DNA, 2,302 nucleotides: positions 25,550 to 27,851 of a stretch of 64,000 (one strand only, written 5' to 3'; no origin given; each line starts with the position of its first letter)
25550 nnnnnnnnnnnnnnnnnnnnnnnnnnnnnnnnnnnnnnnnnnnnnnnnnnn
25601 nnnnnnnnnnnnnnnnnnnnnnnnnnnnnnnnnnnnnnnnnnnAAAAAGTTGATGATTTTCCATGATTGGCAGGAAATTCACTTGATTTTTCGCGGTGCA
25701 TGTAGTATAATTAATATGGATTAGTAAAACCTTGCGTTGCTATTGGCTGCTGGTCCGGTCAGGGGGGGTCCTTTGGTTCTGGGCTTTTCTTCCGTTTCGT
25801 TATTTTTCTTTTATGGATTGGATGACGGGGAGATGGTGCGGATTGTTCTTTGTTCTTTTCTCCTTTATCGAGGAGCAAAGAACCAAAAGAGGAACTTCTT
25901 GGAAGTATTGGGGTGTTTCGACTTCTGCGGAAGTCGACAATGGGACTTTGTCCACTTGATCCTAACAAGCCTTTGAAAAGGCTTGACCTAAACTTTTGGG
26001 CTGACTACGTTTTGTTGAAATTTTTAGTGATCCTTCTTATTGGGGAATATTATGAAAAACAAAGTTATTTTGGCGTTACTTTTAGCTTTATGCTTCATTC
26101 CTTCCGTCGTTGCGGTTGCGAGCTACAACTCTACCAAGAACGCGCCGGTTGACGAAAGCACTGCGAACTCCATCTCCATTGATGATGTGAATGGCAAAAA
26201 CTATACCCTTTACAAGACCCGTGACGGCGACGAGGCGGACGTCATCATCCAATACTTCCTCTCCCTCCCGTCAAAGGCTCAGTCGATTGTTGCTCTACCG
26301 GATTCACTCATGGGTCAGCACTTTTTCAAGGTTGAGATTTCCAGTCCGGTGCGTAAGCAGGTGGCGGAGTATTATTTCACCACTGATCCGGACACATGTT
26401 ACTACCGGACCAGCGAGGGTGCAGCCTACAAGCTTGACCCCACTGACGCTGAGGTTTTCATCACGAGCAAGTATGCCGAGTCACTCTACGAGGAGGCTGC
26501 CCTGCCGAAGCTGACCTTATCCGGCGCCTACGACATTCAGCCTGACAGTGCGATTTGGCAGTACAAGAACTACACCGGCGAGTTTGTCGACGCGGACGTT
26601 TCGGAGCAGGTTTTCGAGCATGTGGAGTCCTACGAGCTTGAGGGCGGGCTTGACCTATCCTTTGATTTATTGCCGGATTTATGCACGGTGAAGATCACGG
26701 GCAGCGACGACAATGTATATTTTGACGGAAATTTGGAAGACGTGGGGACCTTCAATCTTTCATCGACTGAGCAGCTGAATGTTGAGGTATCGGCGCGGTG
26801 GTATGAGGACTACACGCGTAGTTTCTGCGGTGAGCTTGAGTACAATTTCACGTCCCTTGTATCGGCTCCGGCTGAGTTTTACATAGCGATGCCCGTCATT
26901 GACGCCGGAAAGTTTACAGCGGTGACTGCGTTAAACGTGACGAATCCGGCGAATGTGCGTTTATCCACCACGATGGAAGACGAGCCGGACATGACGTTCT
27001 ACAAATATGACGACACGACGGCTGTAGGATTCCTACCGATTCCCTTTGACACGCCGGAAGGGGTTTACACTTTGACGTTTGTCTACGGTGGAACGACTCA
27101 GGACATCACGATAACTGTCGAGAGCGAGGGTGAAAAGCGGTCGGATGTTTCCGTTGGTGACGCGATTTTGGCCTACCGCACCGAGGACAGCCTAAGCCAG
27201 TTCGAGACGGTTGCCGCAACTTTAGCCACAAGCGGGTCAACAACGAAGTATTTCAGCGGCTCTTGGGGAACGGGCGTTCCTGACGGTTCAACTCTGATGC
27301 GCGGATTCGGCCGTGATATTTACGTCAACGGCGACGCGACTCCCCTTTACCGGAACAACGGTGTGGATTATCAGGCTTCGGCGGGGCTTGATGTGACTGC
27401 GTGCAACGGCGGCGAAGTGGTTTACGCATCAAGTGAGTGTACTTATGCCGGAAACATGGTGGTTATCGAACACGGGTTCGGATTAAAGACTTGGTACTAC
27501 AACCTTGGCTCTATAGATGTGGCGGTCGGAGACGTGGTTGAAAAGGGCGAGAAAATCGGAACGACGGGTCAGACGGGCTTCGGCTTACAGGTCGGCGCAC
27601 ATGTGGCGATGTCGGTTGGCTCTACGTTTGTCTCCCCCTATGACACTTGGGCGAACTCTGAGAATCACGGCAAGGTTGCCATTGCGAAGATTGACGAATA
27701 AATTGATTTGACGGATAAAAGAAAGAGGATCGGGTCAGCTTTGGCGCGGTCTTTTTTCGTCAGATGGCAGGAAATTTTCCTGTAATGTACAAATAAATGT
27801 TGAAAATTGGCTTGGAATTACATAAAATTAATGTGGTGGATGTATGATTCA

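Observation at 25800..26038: Family B: a five-copy, ~140-300 nt element with four covarying hairpins, always on the + strand and usually docked just upstream of a start codon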

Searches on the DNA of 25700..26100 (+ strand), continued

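Call 38: search_with_rna_model(model_id=R1, sources=[window, L001, L002, L003, L004, L005, L006, L007, L008, L009, L012, L013, L014, L015, L016, L017, L019, L021, L022, L023, L024, L025, L026, L027, L028, L029, L030, L031, L033, L034, L035, L037, L038, L040, L041, L042, L045, L046, L049, L050, L052, L053, L055, L057, L058, L059, L060, L061, L062, L064, L065, L066, L067, L068, L070, L071, L072, L074, L075, L076, L077, L078, L079, L080, L082, L083, L087, L090, L091, L094, L096, L099, L101, L102, L104, L106, L108, L109, L113, L114, L116, L117, L119, L120, L121, L122, L123, L124, L126, L127, L128, L129], max_evalue=1e-15, make_alignment=true)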
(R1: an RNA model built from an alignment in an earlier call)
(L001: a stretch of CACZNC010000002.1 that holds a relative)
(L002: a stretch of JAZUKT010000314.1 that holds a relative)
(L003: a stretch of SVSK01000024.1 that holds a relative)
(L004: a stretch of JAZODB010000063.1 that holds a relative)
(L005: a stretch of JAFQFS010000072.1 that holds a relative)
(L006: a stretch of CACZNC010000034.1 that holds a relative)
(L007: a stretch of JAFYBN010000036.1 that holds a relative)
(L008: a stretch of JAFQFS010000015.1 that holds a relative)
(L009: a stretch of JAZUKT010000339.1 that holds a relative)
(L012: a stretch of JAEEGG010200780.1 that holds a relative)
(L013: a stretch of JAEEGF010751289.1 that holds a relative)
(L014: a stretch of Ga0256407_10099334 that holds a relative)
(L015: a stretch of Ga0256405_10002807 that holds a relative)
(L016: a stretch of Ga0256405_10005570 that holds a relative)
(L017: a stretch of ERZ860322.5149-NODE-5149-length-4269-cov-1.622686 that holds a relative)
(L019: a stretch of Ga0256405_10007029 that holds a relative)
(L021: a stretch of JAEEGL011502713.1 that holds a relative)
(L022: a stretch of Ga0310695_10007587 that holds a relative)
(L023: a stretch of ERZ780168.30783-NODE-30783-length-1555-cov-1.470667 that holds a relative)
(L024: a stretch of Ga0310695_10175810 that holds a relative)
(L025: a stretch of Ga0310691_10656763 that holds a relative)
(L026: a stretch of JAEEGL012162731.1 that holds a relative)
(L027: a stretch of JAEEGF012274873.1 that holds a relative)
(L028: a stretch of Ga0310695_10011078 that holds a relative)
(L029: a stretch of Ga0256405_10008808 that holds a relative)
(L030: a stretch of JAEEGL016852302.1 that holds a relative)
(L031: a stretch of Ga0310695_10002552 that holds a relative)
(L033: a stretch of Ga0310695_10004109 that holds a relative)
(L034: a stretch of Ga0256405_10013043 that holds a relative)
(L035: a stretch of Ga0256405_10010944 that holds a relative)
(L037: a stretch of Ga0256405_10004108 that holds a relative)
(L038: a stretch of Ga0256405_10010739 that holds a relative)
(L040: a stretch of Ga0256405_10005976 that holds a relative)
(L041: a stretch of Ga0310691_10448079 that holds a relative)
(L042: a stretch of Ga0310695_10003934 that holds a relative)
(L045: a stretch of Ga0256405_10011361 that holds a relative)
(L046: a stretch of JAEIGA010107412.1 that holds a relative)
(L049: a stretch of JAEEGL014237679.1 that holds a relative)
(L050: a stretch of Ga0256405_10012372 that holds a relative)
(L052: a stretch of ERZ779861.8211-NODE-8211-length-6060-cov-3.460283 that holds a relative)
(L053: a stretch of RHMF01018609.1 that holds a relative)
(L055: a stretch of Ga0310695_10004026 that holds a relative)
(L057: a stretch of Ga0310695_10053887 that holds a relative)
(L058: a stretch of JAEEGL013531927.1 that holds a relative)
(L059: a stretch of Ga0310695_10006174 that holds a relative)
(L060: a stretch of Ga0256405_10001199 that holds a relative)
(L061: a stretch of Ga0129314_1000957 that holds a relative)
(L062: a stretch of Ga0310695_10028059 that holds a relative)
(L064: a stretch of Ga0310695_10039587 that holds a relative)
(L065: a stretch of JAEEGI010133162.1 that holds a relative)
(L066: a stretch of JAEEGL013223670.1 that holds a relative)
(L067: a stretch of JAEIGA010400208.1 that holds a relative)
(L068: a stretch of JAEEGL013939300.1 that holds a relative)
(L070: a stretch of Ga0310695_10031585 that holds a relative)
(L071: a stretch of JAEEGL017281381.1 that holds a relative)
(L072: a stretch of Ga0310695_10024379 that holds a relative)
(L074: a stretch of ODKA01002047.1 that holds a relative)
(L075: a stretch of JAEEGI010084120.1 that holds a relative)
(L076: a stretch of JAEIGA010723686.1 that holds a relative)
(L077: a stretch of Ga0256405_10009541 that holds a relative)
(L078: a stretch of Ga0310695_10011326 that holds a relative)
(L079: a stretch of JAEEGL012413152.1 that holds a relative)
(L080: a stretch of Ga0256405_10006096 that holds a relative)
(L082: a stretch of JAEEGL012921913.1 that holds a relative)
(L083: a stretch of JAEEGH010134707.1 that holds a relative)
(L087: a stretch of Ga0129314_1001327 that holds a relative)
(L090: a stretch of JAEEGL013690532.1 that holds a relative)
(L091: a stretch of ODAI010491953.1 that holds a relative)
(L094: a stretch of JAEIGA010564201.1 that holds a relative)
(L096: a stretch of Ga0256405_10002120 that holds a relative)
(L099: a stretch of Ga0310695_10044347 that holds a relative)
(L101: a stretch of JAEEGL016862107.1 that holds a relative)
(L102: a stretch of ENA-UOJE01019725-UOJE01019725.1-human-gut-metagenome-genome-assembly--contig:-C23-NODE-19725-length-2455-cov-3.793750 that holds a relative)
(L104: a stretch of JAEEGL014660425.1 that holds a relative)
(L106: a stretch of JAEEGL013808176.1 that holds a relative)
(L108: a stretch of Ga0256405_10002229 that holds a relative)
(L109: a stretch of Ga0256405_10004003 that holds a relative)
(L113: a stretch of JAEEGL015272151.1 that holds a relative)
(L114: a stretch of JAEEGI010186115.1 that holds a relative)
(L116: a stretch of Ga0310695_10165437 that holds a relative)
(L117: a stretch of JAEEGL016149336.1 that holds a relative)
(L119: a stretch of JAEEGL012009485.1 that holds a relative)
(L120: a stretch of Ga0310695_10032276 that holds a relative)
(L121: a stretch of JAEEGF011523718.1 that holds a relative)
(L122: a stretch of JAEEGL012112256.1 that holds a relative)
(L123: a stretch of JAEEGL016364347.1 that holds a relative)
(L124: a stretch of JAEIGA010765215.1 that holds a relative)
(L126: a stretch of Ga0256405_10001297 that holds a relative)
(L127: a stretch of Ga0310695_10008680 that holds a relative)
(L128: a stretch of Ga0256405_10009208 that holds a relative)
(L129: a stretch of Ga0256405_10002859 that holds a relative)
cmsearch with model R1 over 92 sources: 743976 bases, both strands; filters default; matches with E-value up to 1e-15: 95.
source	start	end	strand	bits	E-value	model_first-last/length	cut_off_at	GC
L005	7048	7197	+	170.5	2.3e-35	1-151/151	no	0.45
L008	4055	4208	-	164.3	5.5e-34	1-151/151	no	0.45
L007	822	973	+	163.5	8.4e-34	1-151/151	no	0.48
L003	6794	6945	+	161.7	2.1e-33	1-151/151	no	0.36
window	25847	25999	+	154.3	9.1e-32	1-151/151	no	0.42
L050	4657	4807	+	153.1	1.7e-31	1-151/151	no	0.48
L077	8419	8569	+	153.1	1.7e-31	1-151/151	no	0.48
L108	2412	2562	+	153.1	1.7e-31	1-151/151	no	0.48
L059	3923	4072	-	152.6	2.2e-31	1-151/151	no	0.47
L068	7055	7204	+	152.6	2.2e-31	1-151/151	no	0.47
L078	3016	3165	-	152.5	2.3e-31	1-151/151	no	0.49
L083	3346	3495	+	150.6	6.1e-31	1-151/151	no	0.53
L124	1263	1415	-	150.5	6.3e-31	1-151/151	no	0.44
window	20428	20584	+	149.3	1.2e-30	1-151/151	no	0.41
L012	921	1071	+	149.2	1.2e-30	1-151/151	no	0.5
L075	3537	3687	+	149.2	1.2e-30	1-151/151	no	0.5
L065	1230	1380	-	148.7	1.6e-30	1-151/151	no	0.48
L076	1391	1543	+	148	2.4e-30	1-151/151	no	0.48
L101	4488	4638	+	147.9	2.5e-30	1-151/151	no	0.51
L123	4380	4530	-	147.8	2.6e-30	1-151/151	no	0.5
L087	3734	3888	+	147.2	3.6e-30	1-151/151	no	0.39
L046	1424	1578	-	146.7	4.6e-30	1-151/151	no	0.44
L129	5058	5208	+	145.9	6.9e-30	1-151/151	no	0.5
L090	5677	5827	-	145.8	7.2e-30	1-151/151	no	0.49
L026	726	875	-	145.6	7.9e-30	1-151/151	no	0.54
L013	866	1016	+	144.8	1.2e-29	1-151/151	no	0.48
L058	4781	4932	+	144.6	1.3e-29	1-151/151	no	0.49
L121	5548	5698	+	143.9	1.9e-29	1-151/151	no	0.5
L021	474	624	+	143.9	1.9e-29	1-151/151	no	0.5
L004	3234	3382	-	143.7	2.1e-29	1-151/151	no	0.46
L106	6929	7079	-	143.1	2.8e-29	1-151/151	no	0.53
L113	5112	5262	-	141.6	6.2e-29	1-151/151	no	0.51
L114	2324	2474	+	141.4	6.9e-29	1-151/151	no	0.51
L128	3249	3400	-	140.5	1.1e-28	1-151/151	no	0.52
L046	2134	2285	+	140.4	1.2e-28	1-151/151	no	0.45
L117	2930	3080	-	140.2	1.3e-28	1-151/151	no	0.52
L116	1449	1600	+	140.1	1.4e-28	1-151/151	no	0.51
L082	5194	5344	-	139.7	1.7e-28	1-151/151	no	0.52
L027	91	241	-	139.2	2.2e-28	1-151/151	no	0.49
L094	180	331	-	139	2.4e-28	1-151/151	no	0.49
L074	2364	2517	+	138.8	2.6e-28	1-151/151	no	0.4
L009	5156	5320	-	138.7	2.7e-28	1-151/151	no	0.49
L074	5893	6046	+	138.2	3.6e-28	1-151/151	no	0.41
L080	778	928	+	133.8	3.4e-27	1-151/151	no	0.46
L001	5445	5613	+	133.5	4e-27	1-151/151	no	0.46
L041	167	317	-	133.3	4.3e-27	1-151/151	no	0.48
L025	109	257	+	132.4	6.8e-27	1-151/151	no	0.49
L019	3702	3852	+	132.2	7.9e-27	1-151/151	no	0.48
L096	2368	2518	-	132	8.4e-27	1-151/151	no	0.46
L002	1002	1154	+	131.2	1.3e-26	1-151/151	no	0.43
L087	4687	4838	+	130.4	2e-26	1-151/151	no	0.43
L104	3461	3610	+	130.3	2e-26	1-151/151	no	0.51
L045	9986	10136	+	129.9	2.5e-26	1-151/151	no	0.5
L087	7536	7693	+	129.7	2.9e-26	1-151/151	no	0.4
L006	708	873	-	129.6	2.9e-26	1-151/151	no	0.48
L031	9184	9352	-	128.6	4.9e-26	1-151/151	no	0.47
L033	112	280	+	128.4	5.5e-26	1-151/151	no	0.47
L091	103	272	-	125.9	2e-25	1-151/151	no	0.55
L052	2680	2834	-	125.5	2.3e-25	1-151/151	no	0.39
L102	1332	1486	-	123.4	7.2e-25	1-151/151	no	0.4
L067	27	198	+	123.2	7.9e-25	1-151/151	no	0.45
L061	6105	6259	+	121.9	1.5e-24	1-151/151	no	0.43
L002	6998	7144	-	121.8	1.6e-24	1-151/151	no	0.46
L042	1473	1619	-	121.2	2.2e-24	1-151/151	no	0.44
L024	1526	1698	+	119.1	6.3e-24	1-151/151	no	0.5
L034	8546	8705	+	117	1.9e-23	1-151/151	no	0.49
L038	2026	2194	-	116.2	2.8e-23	1-151/151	no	0.5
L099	140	325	-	115.6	3.8e-23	1-151/151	no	0.49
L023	541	698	-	114.8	5.8e-23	1-151/151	no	0.38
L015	8574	8741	+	114.6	6.5e-23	1-151/151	no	0.54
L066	775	944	+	113.4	1.2e-22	1-151/151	no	0.48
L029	5235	5406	+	112.9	1.5e-22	1-151/151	no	0.45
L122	2154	2324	-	112.1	2.3e-22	1-151/151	no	0.5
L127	1508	1693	-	112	2.5e-22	1-151/151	no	0.5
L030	8851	9018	+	111.4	3.3e-22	1-151/151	no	0.52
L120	2329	2514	+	110.7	4.9e-22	1-151/151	no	0.51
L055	102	271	+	110.5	5.4e-22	1-151/151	no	0.45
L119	513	683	+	109.9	7.2e-22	1-151/151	no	0.52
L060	1553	1738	+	107.5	2.4e-21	1-151/151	no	0.54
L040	9722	9893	-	106.8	3.5e-21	1-151/151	no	0.46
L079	5012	5182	-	105.3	7.8e-21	1-151/151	no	0.51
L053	113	235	-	102.3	3.5e-20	1-151/151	no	0.45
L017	2517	2688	-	101.4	5.7e-20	1-151/151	no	0.4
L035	2904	3075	+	101.2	6.1e-20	1-151/151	no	0.45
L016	10249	10437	-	101.1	6.5e-20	1-151/151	no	0.5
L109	860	1048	+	100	1.1e-19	1-151/151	no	0.5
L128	11752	11943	+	95.6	1.1e-18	1-151/151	no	0.53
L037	2419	2609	-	93.2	3.7e-18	1-151/151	no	0.53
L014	2222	2385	+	92.4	5.6e-18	1-151/151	no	0.47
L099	4566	4729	-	92.4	5.6e-18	1-151/151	no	0.47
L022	9947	10134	-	89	3.3e-17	1-151/151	no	0.51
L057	2727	2934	+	87.3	7.7e-17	1-151/151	no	0.5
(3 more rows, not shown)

Alignment A4: 95 matches aligned to the model, 274 columns, each read 5' to 3' on its own strand. Consensus structure (alignment columns), stored with it:
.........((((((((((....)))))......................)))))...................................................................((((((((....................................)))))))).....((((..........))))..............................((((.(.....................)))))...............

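Call 52: search_dna_similar(query=window:25795-26042:+, collection=plasmids, mode=distant, max_evalue=0.001)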
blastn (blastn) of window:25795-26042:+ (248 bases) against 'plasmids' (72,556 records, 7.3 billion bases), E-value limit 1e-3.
No match.

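Call 53: search_dna_similar(query=window:25795-26042:+, collection=phages, mode=distant, max_evalue=0.001)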
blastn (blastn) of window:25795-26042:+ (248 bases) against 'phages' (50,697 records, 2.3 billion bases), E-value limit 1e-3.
No match.

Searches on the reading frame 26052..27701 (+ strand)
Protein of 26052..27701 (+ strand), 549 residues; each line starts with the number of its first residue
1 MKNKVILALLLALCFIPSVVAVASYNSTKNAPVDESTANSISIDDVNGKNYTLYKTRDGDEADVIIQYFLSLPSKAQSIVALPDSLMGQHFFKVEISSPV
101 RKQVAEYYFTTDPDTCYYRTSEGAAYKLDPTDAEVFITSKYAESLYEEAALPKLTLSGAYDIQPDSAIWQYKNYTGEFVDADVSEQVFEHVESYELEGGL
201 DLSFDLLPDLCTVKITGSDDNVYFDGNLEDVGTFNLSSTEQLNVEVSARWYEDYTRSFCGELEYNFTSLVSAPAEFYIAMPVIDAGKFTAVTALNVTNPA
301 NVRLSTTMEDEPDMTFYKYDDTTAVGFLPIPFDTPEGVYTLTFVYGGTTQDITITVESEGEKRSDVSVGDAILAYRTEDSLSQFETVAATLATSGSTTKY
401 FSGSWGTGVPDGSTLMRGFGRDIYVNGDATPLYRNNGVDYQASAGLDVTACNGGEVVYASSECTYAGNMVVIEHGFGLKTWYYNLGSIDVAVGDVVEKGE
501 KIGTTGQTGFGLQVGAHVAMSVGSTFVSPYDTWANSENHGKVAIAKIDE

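Call 20: search_protein_families(library=pfam, proteins=[window:26052-27701:+])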
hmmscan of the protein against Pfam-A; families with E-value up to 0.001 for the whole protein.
window:26052-27701:+ (549 aa): 1 family
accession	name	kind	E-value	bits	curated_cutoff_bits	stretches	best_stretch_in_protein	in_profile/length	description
PF01551.29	Peptidase_M23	-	2.7e-20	72.8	28.7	1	435-521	3-86/96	Peptidase family M23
